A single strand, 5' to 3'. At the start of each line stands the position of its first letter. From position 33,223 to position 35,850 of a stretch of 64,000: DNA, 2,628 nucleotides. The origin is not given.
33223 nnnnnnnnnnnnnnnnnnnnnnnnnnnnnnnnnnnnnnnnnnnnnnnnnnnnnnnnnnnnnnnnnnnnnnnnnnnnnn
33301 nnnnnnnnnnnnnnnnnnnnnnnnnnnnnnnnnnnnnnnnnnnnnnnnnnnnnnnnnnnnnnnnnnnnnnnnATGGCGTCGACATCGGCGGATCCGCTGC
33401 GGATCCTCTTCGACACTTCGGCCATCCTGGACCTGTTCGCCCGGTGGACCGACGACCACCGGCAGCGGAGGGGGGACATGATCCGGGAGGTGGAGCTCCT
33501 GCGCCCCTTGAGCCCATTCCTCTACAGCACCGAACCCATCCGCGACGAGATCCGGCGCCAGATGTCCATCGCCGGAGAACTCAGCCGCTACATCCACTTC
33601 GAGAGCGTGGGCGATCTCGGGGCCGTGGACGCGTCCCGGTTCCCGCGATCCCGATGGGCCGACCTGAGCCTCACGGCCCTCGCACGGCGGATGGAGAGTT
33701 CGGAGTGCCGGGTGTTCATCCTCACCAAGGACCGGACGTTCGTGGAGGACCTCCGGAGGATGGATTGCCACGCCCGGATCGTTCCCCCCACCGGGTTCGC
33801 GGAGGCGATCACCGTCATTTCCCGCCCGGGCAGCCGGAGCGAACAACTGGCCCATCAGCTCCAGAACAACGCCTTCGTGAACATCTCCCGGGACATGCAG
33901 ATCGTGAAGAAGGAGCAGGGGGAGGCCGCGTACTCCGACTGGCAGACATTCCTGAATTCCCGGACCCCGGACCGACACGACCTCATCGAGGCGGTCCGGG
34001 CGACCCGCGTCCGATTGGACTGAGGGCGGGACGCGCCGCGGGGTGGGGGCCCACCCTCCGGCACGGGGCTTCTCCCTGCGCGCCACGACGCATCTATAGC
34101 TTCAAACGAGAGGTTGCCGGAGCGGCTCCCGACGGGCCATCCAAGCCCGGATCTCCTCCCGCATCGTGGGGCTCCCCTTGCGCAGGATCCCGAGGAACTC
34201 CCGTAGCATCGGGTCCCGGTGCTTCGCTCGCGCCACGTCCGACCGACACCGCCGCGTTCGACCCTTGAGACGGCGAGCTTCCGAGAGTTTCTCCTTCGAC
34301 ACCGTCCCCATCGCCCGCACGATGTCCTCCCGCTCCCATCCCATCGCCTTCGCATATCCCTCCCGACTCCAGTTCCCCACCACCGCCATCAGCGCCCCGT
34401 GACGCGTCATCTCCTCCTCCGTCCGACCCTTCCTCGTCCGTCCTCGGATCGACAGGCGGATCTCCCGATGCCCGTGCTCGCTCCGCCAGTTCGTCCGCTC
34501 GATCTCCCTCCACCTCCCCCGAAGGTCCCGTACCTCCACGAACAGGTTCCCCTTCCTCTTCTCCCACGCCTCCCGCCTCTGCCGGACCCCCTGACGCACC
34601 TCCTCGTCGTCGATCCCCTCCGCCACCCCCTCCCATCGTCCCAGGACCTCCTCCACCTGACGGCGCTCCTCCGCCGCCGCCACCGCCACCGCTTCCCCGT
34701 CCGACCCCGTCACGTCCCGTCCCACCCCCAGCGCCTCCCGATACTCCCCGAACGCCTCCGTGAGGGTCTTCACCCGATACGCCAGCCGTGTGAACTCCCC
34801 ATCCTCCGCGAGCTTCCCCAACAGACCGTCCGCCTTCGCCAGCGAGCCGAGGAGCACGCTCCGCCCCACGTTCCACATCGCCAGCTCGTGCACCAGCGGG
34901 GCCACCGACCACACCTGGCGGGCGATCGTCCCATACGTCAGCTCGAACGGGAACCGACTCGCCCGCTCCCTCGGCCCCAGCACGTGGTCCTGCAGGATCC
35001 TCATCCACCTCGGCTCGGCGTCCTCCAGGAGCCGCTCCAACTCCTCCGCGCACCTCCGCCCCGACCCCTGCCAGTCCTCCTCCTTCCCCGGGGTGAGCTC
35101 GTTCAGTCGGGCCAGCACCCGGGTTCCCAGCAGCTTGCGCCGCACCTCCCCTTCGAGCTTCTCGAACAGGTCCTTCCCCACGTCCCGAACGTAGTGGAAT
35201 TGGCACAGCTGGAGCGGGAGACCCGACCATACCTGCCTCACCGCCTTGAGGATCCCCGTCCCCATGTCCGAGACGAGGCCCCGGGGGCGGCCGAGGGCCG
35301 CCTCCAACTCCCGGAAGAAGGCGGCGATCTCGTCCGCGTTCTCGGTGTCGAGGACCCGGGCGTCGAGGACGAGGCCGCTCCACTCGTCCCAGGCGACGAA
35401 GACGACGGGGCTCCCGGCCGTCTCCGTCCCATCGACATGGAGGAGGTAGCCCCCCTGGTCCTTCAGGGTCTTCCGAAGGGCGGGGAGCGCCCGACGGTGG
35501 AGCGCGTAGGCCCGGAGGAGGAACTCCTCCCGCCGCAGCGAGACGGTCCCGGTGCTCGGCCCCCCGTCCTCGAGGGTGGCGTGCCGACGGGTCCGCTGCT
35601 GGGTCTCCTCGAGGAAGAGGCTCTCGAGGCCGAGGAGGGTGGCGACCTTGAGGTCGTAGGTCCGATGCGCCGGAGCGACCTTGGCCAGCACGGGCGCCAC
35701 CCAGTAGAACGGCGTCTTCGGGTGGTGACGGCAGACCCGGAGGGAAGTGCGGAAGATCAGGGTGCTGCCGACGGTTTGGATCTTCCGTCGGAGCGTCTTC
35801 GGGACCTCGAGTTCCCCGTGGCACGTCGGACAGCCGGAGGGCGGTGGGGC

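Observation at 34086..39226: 5.1-kb composite IS element with an 8-bp target-site duplication carrying a low-GC, hyper-N-glycosylated surface-protein gene as cargo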

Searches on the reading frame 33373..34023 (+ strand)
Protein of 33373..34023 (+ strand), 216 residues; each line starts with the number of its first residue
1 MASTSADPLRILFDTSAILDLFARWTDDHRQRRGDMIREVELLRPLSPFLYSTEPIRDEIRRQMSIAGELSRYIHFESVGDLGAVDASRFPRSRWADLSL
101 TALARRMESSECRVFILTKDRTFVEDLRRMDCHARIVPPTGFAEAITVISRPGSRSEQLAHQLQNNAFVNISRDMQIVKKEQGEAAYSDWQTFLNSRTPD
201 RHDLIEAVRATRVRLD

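Call 7: search_protein_families(library=pfam, proteins=[window:33373-34023:+], max_evalue=0.01)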
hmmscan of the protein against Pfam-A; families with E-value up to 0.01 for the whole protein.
window:33373-34023:+ (216 aa): 0 families

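Call 8: search_protein_families(library=ncbifam, proteins=[window:33373-34023:+], max_evalue=0.01)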
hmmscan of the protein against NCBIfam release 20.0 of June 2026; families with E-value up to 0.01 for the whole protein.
window:33373-34023:+ (216 aa): 2 families
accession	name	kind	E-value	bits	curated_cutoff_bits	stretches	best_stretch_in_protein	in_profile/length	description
NF008325.0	PRK11114.1-3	equivalog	0.0031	15.6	922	1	69-104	506-541/766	cellulose biosynthesis cyclic di-GMP-binding regulatory protein BcsB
NF008323.1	PRK11114.1-1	equivalog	0.0041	15.4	750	1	69-103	448-482/712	cellulose biosynthesis cyclic di-GMP-binding regulatory protein BcsB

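Call 26: find_encoding_contigs(protein=window:33373-34023:+, flank=8000, max_places=10)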
Protein window:33373-34023:+ (216 aa): 20 contigs read that carry it; 10 places shown.
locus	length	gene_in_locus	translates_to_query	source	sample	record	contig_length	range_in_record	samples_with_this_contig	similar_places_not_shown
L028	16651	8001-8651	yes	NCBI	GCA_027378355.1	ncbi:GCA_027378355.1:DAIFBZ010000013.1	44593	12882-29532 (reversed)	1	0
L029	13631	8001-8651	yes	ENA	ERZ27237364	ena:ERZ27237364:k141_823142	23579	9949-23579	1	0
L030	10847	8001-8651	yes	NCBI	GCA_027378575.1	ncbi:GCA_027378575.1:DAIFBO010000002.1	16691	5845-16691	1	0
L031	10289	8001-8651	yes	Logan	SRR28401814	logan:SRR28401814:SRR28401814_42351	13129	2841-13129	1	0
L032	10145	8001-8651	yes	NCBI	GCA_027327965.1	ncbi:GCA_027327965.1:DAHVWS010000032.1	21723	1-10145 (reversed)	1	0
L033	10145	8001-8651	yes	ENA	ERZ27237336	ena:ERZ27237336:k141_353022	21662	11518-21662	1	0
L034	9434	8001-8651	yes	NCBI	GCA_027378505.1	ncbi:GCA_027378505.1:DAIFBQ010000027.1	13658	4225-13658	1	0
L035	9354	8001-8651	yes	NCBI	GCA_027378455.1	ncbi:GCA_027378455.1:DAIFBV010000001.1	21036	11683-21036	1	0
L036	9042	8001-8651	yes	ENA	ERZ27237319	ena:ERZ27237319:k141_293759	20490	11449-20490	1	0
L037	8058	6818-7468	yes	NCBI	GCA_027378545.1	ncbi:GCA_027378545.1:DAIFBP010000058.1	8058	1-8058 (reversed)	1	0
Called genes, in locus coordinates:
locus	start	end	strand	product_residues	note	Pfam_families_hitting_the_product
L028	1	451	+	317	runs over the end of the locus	PF02540:NAD_synthase (faint), PF06508:QueC (faint), PF00958:GMP_synt_C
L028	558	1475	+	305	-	PF08271:Zn_Ribbon_TF, PF00382:TFIIB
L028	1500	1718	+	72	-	-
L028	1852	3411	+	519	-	-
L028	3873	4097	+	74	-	-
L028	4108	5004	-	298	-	PF02754:CCG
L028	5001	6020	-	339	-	PF13085:Fer2_3, PF13183:Fer4_8, PF13187:Fer4_9 (weak), PF13237:Fer4_10 (weak)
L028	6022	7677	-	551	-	PF00890:FAD_binding_2, PF01266:DAO (faint), PF02910:Succ_DH_flav_C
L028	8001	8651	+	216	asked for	-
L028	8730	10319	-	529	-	-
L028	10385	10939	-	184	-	-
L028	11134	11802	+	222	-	PF00227:Proteasome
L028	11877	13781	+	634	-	PF17214:KH_TffA, PF00753:Lactamase_B, PF16661:Lactamase_B_6, PF23023:Anti-Pycsar_Apyc1, PF12706:Lactamase_B_2, PF10996:Beta-Casp, PF07521:RMMBL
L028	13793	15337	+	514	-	PF01663:Phosphodiest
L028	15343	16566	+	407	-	PF20706:GT4-conflict (faint), PF08323:Glyco_transf_5 (faint), PF13439:Glyco_transf_4, PF13579:Glyco_trans_4_4, PF00534:Glycos_transf_1, PF13692:Glyco_trans_1_4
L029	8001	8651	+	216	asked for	-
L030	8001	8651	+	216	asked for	-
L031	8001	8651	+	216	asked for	-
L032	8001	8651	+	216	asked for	-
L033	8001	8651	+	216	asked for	-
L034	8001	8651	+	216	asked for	-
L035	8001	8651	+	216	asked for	-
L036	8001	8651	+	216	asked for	-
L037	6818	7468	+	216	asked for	-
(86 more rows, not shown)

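Call 64: search_protein_families(library=pfam, proteins=[window:33373-34023:+], max_evalue=10)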
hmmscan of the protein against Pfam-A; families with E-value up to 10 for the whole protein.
window:33373-34023:+ (216 aa): 2 families
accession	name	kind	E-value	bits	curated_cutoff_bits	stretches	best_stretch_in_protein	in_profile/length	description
PF03170.19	BcsB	-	0.067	12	21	1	69-103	442-476/606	Bacterial cellulose synthase subunit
PF01850.27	PIN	-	0.13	13.4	23.6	0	11-34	1-23/120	PIN domain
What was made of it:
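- Checked: The 'PIN-domain' label of the left neighbour rests only on a faint Pfam hit, E 0.13 (call 64).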

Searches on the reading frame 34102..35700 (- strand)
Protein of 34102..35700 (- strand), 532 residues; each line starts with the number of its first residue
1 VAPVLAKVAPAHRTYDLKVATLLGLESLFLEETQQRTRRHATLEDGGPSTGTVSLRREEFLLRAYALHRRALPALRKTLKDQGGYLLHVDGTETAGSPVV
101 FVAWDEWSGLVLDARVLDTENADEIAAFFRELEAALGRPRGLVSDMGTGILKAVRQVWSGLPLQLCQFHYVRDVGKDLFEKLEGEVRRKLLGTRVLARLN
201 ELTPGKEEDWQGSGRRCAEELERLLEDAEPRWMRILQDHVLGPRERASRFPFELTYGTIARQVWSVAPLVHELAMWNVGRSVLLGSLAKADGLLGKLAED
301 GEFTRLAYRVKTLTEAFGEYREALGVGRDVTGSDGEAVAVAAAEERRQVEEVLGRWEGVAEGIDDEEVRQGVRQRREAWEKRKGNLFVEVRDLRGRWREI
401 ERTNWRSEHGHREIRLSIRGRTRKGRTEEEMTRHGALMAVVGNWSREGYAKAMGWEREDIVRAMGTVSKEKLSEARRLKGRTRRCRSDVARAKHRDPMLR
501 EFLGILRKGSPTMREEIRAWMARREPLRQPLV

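Call 7: search_protein_families(library=pfam, proteins=[window:34102-35700:-], max_evalue=0.01)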
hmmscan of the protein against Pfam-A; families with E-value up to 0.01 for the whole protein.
window:34102-35700:- (532 aa): 0 families

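Call 8: search_protein_families(library=ncbifam, proteins=[window:34102-35700:-], max_evalue=0.01)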
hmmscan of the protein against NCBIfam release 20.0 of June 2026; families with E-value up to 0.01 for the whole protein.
window:34102-35700:- (532 aa): 3 families
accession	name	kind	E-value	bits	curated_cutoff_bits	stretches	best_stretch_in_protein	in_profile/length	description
NF033544.1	transpos_IS1249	exception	4.4e-09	36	300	1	86-177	95-180/382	IS1249 family transposase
NF033543.2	transpos_IS256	equivalog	1.5e-07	30.8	150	1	111-190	157-238/338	IS256 family transposase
NF048019.1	IS256_Zn_var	equivalog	0.00064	19.1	150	1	79-190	82-189/304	IS256 family transposase, variant Zn-binding type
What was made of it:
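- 34102..35700 (-): orfB, 532 aa from the first GTG; the frame stays open upstream to the slip site. It carries the DDE-type catalytic core. NCBIfam gives IS1249 at E 4e-9 and IS256 at E 1.5e-7, both far below cut-off (call 8).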

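Call 14: find_homologous_proteins(query=window:34102-35700:-)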
Query window:34102-35700:- (532 aa): 18 proteins with E <= 0.001 among 8000 candidates.
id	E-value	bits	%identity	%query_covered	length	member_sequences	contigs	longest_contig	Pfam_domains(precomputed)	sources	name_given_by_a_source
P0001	0.0e+0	1157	99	99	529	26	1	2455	-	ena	-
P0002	7.7e-263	891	89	85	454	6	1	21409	-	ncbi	-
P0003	3.1e-253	859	77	96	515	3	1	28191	-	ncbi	-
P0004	7.8e-250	848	89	81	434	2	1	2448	-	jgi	-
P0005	4.7e-249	845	84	85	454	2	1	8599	-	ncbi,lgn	ncbi:MAG: hypothetical protein ACYDFT_03350 [Thermoplasmata archaeon]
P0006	2.7e-226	770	68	99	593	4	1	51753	-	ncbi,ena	-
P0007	9.1e-224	762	89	73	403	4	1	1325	-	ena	-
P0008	2.5e-222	757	67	100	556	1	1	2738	-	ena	-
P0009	2.6e-212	724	86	72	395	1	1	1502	-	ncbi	ncbi:MULE transposase, conserved domain protein, partial [mine drainage metagenome]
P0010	1.7e-207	708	63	99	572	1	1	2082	-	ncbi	-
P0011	3.5e-203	694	62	100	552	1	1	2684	-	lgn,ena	-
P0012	7.8e-186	637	76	73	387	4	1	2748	-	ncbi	-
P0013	4.0e-185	634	77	72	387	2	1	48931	-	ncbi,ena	-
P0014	5.6e-180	617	76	70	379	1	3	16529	-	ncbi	-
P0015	1.4e-178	613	74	72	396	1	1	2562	-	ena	-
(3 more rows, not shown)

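Call 17: find_encoding_contigs(protein=P0001, flank=5000, max_places=10)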
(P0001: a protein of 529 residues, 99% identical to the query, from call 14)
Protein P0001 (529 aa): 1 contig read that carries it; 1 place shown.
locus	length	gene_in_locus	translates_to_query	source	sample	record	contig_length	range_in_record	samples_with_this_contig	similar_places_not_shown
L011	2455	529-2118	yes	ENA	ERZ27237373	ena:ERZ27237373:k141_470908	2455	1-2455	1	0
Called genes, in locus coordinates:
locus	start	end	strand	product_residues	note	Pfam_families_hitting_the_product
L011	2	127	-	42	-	?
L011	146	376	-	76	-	-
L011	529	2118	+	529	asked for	-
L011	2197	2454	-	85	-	?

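Call 41: find_encoding_contigs(protein=P0006, flank=4000, max_places=4)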
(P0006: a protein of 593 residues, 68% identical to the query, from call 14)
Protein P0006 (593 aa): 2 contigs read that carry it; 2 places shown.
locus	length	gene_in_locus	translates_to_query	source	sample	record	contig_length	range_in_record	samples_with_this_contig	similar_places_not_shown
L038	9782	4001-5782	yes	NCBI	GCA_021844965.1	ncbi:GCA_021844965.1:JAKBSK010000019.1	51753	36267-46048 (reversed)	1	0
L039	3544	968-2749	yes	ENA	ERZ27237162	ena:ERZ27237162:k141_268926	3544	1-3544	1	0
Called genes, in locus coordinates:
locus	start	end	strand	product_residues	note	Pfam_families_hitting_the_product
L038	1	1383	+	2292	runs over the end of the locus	PF18911:PKD_4, PF00801:PKD (weak), PF18911:PKD_4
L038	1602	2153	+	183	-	-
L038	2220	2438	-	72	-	-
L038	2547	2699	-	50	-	-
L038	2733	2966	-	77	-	-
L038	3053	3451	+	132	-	-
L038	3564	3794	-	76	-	-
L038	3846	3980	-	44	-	-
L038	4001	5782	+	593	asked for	-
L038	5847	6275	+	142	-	-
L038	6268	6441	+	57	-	-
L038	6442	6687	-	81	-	-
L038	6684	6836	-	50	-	-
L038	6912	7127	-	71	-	-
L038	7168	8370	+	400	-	-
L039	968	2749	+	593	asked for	-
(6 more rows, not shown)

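Call 42: find_encoding_contigs(protein=P0003, flank=4000, max_places=4)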
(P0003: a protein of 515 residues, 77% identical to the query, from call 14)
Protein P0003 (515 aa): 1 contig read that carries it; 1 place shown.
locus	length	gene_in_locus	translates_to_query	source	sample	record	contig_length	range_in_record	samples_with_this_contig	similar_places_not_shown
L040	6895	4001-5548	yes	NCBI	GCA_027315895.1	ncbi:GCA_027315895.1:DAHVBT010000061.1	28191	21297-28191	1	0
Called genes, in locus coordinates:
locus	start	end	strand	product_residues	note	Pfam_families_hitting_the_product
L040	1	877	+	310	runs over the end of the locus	PF12773:DZR, PF13240:Zn_Ribbon_1 (faint), PF13248:Zn_ribbon_3 (faint)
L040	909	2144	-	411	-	PF04894:Nre_N, PF04895:Nre_C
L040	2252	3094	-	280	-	-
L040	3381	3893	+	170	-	-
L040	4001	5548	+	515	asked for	-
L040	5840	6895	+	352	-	?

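Call 70: find_encoding_contigs(protein=P0002, flank=6000, max_places=6)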
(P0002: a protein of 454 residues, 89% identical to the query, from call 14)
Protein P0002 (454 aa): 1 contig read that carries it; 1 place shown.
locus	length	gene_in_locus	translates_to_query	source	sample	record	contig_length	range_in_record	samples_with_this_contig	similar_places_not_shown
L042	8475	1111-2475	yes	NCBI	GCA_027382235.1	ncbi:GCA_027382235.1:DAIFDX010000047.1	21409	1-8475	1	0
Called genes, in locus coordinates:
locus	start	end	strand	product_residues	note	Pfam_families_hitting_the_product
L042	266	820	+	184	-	-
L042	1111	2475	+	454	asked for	-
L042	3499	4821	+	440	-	PF04894:Nre_N, PF04895:Nre_C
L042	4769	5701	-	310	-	PF12773:DZR, PF13240:Zn_Ribbon_1 (faint), PF13248:Zn_ribbon_3 (faint)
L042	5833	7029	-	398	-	PF01941:AdoMet_Synthase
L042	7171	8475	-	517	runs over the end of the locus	PF04055:Radical_SAM, PF16199:Radical_SAM_C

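Call 83: search_dna_similar(query=window:34102-35700:-, collection=plasmids, mode=protein, max_evalue=0.001, max_rows=12)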
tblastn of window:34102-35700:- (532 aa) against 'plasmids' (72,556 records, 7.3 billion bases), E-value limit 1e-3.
Records with a match: 21; places in all: 26; records where one place covers at least 80% of the query: 0.
Best place of each record, by identity: <60% 21.
By first word of the organism name: Nostoc 6; Microvirga 4; Deinococcus 3; Roseomonas 3; Rhodovastum 2; Azospirillum 1; Skermanella 1; Isosphaeraceae 1.
By predicted mobility (MOB-suite, as given by PLSDB): non-mobilizable 10; mobilizable 6; conjugative 5.
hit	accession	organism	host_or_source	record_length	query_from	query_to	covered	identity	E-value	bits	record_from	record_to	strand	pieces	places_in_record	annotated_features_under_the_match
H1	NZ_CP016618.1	Microvirga ossetica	Vicia alpestris,cell culture,nodules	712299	77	201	23%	36.2%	1e-10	72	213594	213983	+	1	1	none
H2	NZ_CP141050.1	Microvirga lotononidis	-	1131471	77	201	23%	36.2%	1e-8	66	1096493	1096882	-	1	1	none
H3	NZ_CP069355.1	Microvirga sp. VF16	Vachellia farnesiana,Cell culture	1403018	77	201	23%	35.4%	4e-9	67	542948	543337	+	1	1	none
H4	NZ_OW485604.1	Rhodovastum atsumiense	-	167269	79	201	23%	35.9%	6e-7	60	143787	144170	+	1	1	ISNCY family transposase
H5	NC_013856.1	Azospirillum sp. B510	-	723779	82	196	22%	38.3%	3e-10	71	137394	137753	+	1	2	none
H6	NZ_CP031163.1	Deinococcus wulumuqiensis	cell culture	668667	77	198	23%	35.7%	6e-9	67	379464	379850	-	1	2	none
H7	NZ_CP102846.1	Microvirga terrae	soil,soil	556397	77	201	23%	34.6%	7e-11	73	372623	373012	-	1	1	none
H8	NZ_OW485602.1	Rhodovastum atsumiense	-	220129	79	198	23%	36.0%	6e-7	60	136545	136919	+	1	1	none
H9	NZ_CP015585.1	Roseomonas gilardii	Purified bacterial strains from deep ...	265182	77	201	23%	33.8%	8e-10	70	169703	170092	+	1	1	none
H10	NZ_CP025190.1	Roseomonas mucosa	Homo sapiens,clinical, human skin, ...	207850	77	201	23%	33.8%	1e-9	69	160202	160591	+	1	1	none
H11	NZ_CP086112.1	Skermanella rosea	single cell,hydrocarbon-contaminated ...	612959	79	201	23%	33.6%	2e-8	65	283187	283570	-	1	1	none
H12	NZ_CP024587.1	Roseomonas sp. FDAARGOS_362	Homo sapiens,peripheral Blood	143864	77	189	21%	35.7%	2e-8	65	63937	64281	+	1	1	none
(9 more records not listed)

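Call 87: get_annotated_region(hit=H4, flank=2500)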
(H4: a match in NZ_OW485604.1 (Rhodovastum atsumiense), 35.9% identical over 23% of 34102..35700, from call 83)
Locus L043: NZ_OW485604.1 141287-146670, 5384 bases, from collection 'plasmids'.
description: Rhodovastum atsumiense strain G2-11 plasmid RHOApc
organism: Rhodovastum atsumiense (NCBI taxid 504468)
taxonomy: Bacteria; Pseudomonadota; Alphaproteobacteria; Rhodospirillales; Acetobacteraceae; Rhodovastum; Rhodovastum atsumiense
host: -; source: -; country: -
typing (MOB-suite, as given by PLSDB): non-mobilizable
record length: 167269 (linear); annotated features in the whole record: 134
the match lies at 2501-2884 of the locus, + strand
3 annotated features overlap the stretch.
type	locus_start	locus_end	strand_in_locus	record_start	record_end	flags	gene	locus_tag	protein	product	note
CDS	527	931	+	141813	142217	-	-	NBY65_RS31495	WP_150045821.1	helix-turn-helix domain-containing protein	-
CDS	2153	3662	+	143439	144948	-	-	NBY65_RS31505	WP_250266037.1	ISNCY family transposase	-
CDS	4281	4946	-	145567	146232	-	-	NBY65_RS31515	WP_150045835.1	hypothetical protein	-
